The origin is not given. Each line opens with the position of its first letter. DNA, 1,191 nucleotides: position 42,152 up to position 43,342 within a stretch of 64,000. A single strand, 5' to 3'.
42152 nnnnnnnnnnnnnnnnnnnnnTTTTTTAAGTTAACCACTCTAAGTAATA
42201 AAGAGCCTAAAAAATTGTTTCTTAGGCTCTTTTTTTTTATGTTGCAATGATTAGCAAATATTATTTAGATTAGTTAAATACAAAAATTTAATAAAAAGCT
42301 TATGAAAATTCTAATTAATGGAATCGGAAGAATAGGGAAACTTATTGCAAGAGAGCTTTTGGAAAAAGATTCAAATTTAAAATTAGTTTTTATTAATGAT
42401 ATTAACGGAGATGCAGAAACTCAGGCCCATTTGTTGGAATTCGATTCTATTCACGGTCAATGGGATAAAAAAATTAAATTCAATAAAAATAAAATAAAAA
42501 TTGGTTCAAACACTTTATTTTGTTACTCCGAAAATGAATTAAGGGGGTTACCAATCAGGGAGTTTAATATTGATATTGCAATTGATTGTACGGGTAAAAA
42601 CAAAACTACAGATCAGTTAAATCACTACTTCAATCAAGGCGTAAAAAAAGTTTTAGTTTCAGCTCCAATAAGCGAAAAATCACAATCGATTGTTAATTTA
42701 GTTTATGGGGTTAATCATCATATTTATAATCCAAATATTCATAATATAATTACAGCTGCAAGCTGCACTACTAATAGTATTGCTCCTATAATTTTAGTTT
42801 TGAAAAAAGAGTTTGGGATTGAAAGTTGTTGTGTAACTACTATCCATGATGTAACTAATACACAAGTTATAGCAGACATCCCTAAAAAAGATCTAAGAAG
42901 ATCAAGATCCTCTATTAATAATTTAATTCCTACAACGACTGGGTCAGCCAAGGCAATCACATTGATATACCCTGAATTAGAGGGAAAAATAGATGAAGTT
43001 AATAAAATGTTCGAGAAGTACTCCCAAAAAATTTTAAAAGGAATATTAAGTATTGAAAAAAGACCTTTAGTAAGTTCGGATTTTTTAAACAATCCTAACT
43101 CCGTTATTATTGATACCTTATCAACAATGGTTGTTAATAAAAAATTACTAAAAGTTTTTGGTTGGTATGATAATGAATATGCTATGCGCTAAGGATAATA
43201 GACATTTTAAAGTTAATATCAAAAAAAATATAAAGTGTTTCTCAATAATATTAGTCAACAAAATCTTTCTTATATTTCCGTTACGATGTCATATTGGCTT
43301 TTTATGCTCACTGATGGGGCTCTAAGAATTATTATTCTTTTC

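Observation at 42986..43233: The ArsJ-linked GAPDH carries two lesions: loss of about 27 codons including the RVPT strand, and a 1-nt frameshift hiding a conserved C-terminus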

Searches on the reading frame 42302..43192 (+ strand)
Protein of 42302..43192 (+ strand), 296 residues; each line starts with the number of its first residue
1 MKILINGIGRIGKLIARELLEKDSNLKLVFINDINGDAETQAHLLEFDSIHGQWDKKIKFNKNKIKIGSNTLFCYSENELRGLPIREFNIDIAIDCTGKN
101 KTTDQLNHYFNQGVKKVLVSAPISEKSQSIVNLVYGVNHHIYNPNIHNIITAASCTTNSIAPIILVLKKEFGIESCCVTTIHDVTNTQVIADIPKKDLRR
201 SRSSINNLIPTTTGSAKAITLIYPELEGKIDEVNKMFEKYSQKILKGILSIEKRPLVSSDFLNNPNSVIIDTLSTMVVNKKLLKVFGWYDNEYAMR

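Call 3: search_protein_families(library=pfam, proteins=[window:42302-43192:+])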
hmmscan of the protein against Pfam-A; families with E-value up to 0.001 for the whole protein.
window:42302-43192:+ (296 aa): 3 families
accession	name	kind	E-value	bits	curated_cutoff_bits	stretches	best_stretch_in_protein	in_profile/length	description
PF02800.25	Gp_dh_C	-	1.1e-38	132.8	24.4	2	160-231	1-73/158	Glyceraldehyde 3-phosphate dehydrogenase, C-terminal domain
PF00044.30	Gp_dh_N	-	7e-27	94.1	31.7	1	1-102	1-100/101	Glyceraldehyde 3-phosphate dehydrogenase, NAD binding domain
PF01113.26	DapB_N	-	0.00098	19.6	25.6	0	1-120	1-98/124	Dihydrodipicolinate reductase, N-terminus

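Call 4: search_protein_families(library=ncbifam, proteins=[window:42302-43192:+])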
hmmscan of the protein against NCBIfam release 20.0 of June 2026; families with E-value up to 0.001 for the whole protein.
window:42302-43192:+ (296 aa): 11 families
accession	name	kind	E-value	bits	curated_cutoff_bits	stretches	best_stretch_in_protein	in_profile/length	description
NF033735.1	G3PDH_Arsen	exception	6.1e-115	384.1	450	2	4-231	2-224/323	ArsJ-associated glyceraldehyde-3-phosphate dehydrogenase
NF006512.0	PRK08955.1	equivalog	2.1e-97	326.5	563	2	1-231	3-228/334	glyceraldehyde-3-phosphate dehydrogenase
TIGR01534.1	GAPDH-I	equivalog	1e-90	304.3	367.2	2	2-231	1-232/330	type I glyceraldehyde-3-phosphate dehydrogenase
NF005830.0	PRK07729.1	equivalog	9.9e-78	261.4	546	2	2-231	4-228/343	glyceraldehyde-3-phosphate dehydrogenase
NF005641.0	PRK07403.1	equivalog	1.9e-71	241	616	2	2-232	3-231/337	type I glyceraldehyde-3-phosphate dehydrogenase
NF010058.0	PRK13535.1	equivalog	3e-66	223.9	539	2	1-230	3-230/339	erythrose-4-phosphate dehydrogenase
TIGR01532.1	E4PD_g-proteo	equivalog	3.8e-64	217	530.55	2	3-231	2-228/325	erythrose-4-phosphate dehydrogenase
NF006139.0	PRK08289.1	equivalog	8.5e-53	179.6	431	2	3-230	131-365/480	glyceraldehyde-3-phosphate dehydrogenase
NF011954.0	PRK15425.1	equivalog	2.8e-43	148.3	662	1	2-231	4-227/331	glyceraldehyde-3-phosphate dehydrogenase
NF003251.0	PRK04207.1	equivalog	1.2e-08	34.4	185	1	2-186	4-172/343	type II glyceraldehyde-3-phosphate dehydrogenase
NF011456.0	PRK14874.1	equivalog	0.00084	18.5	223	0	89-184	66-160/346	aspartate-semialdehyde dehydrogenase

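Call 5: find_homologous_proteins(query=window:42302-43192:+)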
Query window:42302-43192:+ (296 aa): 8000 proteins with E <= 0.001 among 8000 candidates; the best 120 are listed.
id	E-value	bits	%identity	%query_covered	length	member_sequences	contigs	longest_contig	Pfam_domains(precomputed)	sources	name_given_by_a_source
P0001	3.7e-191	651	100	100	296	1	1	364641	PF02800.26,PF00044.31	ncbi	-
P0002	5.8e-129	447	88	73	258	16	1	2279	PF02800.26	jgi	-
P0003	5.2e-115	402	59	99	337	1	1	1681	PF02800.26,PF00044.31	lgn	-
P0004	1.8e-114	400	59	99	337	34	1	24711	PF02800.26,PF00044.31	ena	-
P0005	2.2e-96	340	50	100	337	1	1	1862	PF02800.26,PF00044.31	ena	-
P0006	3.1e-96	340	50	100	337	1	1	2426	PF02800.26,PF00044.31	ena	-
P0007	3.1e-96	340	50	100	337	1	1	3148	PF02800.26,PF00044.31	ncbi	ncbi:MAG: ArsJ-associated glyceraldehyde-3-phosphate dehydrogenase [bacterium]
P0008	3.1e-96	340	50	100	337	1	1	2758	PF02800.26,PF00044.31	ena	-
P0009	3.2e-96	340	50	100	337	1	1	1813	PF02800.26,PF00044.31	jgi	jgi:glyceraldehyde 3-phosphate dehydrogenase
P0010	3.3e-96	340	50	100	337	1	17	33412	PF02800.26,PF00044.31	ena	-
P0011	5.8e-96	339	50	100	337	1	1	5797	PF02800.26,PF00044.31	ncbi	ncbi:MAG: ArsJ-associated glyceraldehyde-3-phosphate dehydrogenase [bacterium]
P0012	1.0e-95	338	54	99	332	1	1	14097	PF02800.26,PF00044.31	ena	-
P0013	1.3e-95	338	53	99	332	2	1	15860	PF02800.26,PF00044.31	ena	-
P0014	1.5e-95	338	52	99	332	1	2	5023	PF02800.26,PF00044.31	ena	-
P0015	1.5e-95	338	50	100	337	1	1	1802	PF02800.26,PF00044.31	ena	-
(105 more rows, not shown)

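Call 6: find_related_loci(query=window:42302-43192:+, collection=genome_contigs, flank=4000)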
Query window:42302-43192:+ (296 aa) in genome_contigs; peptide patterns used: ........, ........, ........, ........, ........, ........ (x = any residue, [..] = any of these).
599 stretches matched a pattern (row limit reached: there are more); 320 encode a relative of the query (tblastn E <= 1e-3); the best 80 are kept; 80 distinct loci.
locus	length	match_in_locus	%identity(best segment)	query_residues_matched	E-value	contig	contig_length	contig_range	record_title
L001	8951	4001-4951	39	1-295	3e-74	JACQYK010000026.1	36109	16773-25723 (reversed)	MAG: Deltaproteobacteria bacterium isolate NC_groundwater_1539_Pr4_S-0.65um_50_9 SR1-18-Sp65_coassembly_scaffold_32574,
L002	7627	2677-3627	40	1-295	6e-74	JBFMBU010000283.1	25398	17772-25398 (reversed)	MAG: Thermodesulfobacteriota bacterium isolate MAG172 MAG172_283, whole genome shotgun sequence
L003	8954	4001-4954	36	1-294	1e-73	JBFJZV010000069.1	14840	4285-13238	MAG: Acidimicrobiia bacterium isolate Mix_sand19.2022.05.Z.42 k141_1689318_length_14840_cov_20.7824, whole genome shotgu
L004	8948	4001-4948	40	1-294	2e-72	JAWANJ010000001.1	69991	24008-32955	MAG: Candidatus Iainarchaeum archaeon isolate SRBZ-2_201901_bins_199 SRBZ-2_201901_bins_199_scaffold_1, whole genome sho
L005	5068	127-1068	42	2-294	6e-71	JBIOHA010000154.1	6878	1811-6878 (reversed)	MAG: Chitinophagales bacterium isolate GcB14-5 k141_471285_length_6878_cov_10.0000, whole genome shotgun sequence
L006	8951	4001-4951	38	1-295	4e-70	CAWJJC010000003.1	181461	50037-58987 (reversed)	MAG: uncultured delta proteobacterium isolate MFD05442.bin.2.211 genome assembly, contig: contig_13084, whole genome sho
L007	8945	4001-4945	38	1-295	1e-69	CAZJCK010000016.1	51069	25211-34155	MAG TPA_asm: uncultured Ignavibacteriales bacterium isolate SRP141376_co4_224 genome assembly, contig: NODE_1196_length_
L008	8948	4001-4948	39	1-294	2e-69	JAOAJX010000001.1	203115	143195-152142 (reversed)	MAG: Candidatus Iainarchaeum archaeon isolate SKW289 NODE_1_length_203115_cov_9.275077, whole genome shotgun sequence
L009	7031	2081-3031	39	1-295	4e-69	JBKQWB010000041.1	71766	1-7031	MAG: Smithella sp. isolate SEr3G3H3I__bin_216 SEr3G3H3I_000000103724, whole genome shotgun sequence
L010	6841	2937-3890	38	1-295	2e-69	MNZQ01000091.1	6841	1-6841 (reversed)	MAG: Syntrophaceae bacterium CG2_30_58_14 cg2_3.0_scaffold_11627_c, whole genome shotgun sequence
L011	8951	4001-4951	37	1-295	6e-69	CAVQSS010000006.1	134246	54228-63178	MAG: uncultured delta proteobacterium isolate MFD00032.bin.2.149 genome assembly, contig: contig_15996, whole genome sho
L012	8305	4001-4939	40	5-294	2e-68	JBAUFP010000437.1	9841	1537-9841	MAG: bacterium isolate MFD13088_ilm_asm_bin29 k127_345064, whole genome shotgun sequence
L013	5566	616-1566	39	1-295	2e-68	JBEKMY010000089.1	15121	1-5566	MAG: Smithella sp. isolate SPRUCE 404 SPRUCE_404_89, whole genome shotgun sequence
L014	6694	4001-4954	38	1-295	8e-68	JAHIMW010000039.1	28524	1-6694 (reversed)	MAG: Proteobacteria bacterium isolate KR13_N2.mb.84 KR13_N2.mb.84_k141_81590, whole genome shotgun sequence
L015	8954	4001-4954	37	1-295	6e-68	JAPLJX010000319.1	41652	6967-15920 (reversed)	MAG: Deltaproteobacteria bacterium isolate LacPavin_0818_WC55_MAG_56_7 LacPavin_0818_WC55_scaffold_398187, whole genome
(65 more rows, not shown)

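Call 8: find_encoding_contigs(protein=P0002, flank=5000, max_places=10)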
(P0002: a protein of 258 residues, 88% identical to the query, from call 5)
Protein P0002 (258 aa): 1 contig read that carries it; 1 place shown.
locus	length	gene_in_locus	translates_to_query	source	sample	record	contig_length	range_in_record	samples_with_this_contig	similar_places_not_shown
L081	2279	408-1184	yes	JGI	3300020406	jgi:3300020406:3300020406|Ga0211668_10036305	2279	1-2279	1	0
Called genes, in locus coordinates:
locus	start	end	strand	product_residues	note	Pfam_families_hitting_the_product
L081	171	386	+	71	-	PF00044:Gp_dh_N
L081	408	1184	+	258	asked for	PF02800:Gp_dh_C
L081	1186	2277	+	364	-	?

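Call 9: find_encoding_contigs(protein=P0001, flank=3000, max_places=6)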
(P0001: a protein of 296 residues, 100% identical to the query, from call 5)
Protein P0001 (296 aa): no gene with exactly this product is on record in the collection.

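Call 13: list_cluster_members(proteins=[P0001, P0002, P0004])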
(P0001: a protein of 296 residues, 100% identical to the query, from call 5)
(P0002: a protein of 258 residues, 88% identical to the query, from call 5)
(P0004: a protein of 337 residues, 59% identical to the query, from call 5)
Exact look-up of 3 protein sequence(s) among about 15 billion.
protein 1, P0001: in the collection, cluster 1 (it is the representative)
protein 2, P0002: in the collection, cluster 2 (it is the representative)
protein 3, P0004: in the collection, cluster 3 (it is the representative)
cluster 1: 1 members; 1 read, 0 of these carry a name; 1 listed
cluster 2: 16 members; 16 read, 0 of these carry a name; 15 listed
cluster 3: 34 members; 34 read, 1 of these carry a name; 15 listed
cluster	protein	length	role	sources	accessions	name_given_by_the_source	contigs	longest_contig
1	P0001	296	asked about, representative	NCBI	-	-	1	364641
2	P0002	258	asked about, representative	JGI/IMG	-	-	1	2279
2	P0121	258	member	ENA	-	-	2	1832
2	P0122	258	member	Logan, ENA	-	-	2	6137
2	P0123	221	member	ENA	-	-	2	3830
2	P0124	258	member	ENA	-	-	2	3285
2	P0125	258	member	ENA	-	-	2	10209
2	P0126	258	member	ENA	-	-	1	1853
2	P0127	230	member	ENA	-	-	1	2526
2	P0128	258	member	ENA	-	-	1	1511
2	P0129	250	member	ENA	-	-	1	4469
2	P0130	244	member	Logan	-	-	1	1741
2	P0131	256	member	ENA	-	-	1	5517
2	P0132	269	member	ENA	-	-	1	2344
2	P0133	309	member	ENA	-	-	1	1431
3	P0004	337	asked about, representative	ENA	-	-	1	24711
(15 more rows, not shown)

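Call 15: find_encoding_contigs(protein=P0130, flank=5000, max_places=4)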
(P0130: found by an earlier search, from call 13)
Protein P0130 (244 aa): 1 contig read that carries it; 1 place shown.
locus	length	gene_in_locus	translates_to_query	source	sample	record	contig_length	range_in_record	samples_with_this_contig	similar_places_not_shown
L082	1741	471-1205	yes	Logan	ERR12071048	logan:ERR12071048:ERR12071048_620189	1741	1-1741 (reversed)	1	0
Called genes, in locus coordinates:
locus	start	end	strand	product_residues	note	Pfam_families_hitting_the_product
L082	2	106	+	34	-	?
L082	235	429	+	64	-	PF00044:Gp_dh_N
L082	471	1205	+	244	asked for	PF02800:Gp_dh_C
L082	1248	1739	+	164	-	?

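Call 16: find_encoding_contigs(protein=P0125, flank=6000, max_places=4)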
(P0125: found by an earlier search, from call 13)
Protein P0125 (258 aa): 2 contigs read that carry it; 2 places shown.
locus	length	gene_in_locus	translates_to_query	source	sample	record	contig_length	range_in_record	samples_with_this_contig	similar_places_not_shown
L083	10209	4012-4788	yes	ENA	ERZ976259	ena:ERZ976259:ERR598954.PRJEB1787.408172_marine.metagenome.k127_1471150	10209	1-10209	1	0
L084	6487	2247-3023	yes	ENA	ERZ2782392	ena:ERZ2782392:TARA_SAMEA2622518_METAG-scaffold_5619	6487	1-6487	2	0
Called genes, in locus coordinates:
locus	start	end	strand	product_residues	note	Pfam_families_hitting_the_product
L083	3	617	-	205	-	?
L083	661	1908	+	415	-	PF00512:HisKA, PF02518:HATPase_c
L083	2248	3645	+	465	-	PF07396:Porin_O_P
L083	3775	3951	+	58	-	PF00044:Gp_dh_N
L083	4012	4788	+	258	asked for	PF02800:Gp_dh_C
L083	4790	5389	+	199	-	PF07690:MFS_1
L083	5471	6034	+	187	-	-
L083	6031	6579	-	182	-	PF08714:Fae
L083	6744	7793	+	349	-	PF12849:PBP_like_2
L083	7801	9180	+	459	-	PF12501:DUF3708, PF00528:BPD_transp_1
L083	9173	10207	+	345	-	?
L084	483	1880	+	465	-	PF07396:Porin_O_P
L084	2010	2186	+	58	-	PF00044:Gp_dh_N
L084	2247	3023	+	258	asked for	PF02800:Gp_dh_C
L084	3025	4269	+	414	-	PF07690:MFS_1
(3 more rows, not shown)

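Call 17: find_encoding_contigs(protein=P0133, flank=5000, max_places=4)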
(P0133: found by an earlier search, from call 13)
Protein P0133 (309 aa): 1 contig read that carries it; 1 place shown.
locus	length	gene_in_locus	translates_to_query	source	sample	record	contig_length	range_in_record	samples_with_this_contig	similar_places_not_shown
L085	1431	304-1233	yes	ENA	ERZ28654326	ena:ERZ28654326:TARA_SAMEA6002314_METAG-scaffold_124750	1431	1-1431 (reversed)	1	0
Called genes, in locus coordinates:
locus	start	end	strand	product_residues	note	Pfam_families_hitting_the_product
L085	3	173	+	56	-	?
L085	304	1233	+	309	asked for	PF00044:Gp_dh_N, PF02800:Gp_dh_C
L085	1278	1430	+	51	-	?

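Call 18: find_encoding_contigs(protein=P0131, flank=5000, max_places=4)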
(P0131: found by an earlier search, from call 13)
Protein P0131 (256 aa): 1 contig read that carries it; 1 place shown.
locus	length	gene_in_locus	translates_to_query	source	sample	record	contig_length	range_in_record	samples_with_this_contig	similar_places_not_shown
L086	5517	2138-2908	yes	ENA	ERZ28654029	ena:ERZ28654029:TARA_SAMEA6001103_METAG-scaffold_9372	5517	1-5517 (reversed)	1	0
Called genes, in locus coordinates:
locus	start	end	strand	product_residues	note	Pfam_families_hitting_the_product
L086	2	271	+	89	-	?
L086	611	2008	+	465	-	PF07396:Porin_O_P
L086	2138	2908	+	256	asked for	PF00044:Gp_dh_N, PF02800:Gp_dh_C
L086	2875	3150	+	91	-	PF02800:Gp_dh_C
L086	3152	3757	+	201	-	PF07690:MFS_1 (weak)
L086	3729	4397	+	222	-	-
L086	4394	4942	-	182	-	PF08714:Fae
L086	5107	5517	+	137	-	?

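Call 19: find_encoding_contigs(protein=P0122, flank=5000, max_places=4)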
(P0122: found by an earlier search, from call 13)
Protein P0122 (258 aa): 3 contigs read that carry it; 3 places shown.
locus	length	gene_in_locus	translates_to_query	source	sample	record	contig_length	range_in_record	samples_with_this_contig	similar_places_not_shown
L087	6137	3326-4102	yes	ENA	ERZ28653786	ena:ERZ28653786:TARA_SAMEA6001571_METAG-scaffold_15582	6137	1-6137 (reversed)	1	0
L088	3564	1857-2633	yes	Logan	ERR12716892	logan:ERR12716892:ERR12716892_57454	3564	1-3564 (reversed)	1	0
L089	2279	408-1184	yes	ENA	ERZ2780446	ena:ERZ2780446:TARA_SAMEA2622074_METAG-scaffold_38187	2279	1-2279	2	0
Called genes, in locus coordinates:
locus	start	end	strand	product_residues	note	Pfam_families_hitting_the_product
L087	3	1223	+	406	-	?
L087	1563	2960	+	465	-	PF07396:Porin_O_P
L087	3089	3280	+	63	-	PF00044:Gp_dh_N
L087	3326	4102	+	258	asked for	PF02800:Gp_dh_C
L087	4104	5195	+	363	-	PF07690:MFS_1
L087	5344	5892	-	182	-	PF08714:Fae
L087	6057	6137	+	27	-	?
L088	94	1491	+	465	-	PF07396:Porin_O_P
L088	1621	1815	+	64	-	PF00044:Gp_dh_N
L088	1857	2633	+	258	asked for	PF02800:Gp_dh_C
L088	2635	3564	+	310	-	?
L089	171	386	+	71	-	PF00044:Gp_dh_N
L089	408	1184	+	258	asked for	PF02800:Gp_dh_C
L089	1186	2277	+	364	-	?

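Call 20: find_encoding_contigs(protein=P0129, flank=5000, max_places=4)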
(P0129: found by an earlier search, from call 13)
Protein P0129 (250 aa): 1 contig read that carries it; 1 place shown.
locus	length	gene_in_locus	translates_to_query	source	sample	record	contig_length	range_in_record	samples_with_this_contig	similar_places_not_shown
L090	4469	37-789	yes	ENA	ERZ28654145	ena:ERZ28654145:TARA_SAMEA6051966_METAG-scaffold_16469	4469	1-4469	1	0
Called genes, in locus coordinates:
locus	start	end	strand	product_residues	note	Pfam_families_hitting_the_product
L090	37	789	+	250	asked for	PF00044:Gp_dh_N, PF02800:Gp_dh_C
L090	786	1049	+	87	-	PF02800:Gp_dh_C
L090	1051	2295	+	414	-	PF07690:MFS_1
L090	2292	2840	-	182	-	PF08714:Fae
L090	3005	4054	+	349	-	PF12849:PBP_like_2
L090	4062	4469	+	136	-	?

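Call 21: find_encoding_contigs(protein=P0123, flank=5000, max_places=4)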
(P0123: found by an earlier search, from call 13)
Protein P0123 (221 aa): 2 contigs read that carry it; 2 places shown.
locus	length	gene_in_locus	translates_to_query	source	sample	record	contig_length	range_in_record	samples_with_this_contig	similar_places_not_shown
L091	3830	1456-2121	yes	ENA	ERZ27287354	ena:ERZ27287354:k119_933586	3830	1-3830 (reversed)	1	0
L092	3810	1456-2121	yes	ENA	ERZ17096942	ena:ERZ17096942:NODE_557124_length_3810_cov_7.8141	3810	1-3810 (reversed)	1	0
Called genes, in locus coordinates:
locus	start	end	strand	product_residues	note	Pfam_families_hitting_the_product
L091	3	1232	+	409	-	?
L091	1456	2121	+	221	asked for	PF02800:Gp_dh_C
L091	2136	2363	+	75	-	PF02800:Gp_dh_C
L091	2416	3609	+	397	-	PF07690:MFS_1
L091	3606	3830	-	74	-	?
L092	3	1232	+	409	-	?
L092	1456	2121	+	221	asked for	PF02800:Gp_dh_C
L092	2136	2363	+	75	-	PF02800:Gp_dh_C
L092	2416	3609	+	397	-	PF07690:MFS_1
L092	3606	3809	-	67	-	?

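Call 22: find_encoding_contigs(protein=P0124, flank=5000, max_places=4)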
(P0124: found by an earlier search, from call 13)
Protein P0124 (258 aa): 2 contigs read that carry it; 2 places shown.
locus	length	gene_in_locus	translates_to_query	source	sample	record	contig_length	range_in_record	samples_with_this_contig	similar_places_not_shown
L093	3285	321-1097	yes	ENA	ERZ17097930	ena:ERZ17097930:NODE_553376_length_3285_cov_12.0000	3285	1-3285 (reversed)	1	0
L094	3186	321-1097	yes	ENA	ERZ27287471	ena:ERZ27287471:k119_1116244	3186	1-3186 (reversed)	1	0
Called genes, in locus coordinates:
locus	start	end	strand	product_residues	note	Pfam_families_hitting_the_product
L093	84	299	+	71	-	PF00044:Gp_dh_N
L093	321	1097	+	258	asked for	PF02800:Gp_dh_C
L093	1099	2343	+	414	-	PF07690:MFS_1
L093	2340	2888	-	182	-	PF08714:Fae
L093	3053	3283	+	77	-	?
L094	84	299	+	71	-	PF00044:Gp_dh_N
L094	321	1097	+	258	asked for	PF02800:Gp_dh_C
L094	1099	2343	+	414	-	PF07690:MFS_1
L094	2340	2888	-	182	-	PF08714:Fae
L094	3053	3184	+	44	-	?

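Call 61: predict_structure(alignment_id=A2)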
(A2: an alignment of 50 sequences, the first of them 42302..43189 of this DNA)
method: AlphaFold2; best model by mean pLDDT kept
length: 296 residues; sequences in the alignment: 50
mean_pLDDT: 70.7   pTM: 0.67
mean pLDDT of the five models: 70.7, 70.0, 68.1, 65.5, 62.4
residues with pLDDT >= 90: 70; 70-90: 89; 50-70: 77; < 50: 60
segments of 3 or more residues with pLDDT < 50: 180-223, 255-260, 291-296
pLDDT, mean of each block of 10 residues (from residue 1): 90 86 88 89 77 83 93 92 93 88 91 93 81 76 92 60 71 57 43 42 37 35 50 71 68 51 55 58 56 42
secondary structure, 60 per line:
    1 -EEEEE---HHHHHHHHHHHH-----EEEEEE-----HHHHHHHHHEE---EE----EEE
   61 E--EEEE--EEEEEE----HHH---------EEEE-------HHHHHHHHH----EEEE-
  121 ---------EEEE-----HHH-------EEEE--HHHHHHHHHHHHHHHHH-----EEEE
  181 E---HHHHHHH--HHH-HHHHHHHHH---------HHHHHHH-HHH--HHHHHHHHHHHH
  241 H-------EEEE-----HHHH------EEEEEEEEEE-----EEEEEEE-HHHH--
elements in order: E2-6 H10-21 E27-32 H38-46 E58-61 E64-67 E70-75 E92-95 H103-111 E116-119 E130-133 E149-152 H155-171 E177-181 H185-191 H198-206 H216-222 H229-241 E249-252 H258-261 E268-277 E283-289 H291-294

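Call 65: search_protein_families(library=ncbifam, proteins=[P0004], max_evalue=1e-80)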
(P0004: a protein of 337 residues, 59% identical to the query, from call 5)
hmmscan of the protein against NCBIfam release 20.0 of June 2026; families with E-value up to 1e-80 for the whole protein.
P0004 (337 aa): 5 families
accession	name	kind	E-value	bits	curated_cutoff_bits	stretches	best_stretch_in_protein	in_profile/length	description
NF033735.1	G3PDH_Arsen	exception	1.9e-140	468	450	1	5-329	1-322/323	ArsJ-associated glyceraldehyde-3-phosphate dehydrogenase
NF006512.0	PRK08955.1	equivalog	8.6e-120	400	563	1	1-333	1-330/334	glyceraldehyde-3-phosphate dehydrogenase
TIGR01534.1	GAPDH-I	equivalog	1e-112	376.6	367.2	1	4-328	1-330/330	type I glyceraldehyde-3-phosphate dehydrogenase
NF005830.0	PRK07729.1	equivalog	9.6e-99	330.5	546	1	1-336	1-333/343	glyceraldehyde-3-phosphate dehydrogenase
NF005641.0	PRK07403.1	equivalog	4.6e-92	308.8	616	1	2-335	1-334/337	type I glyceraldehyde-3-phosphate dehydrogenase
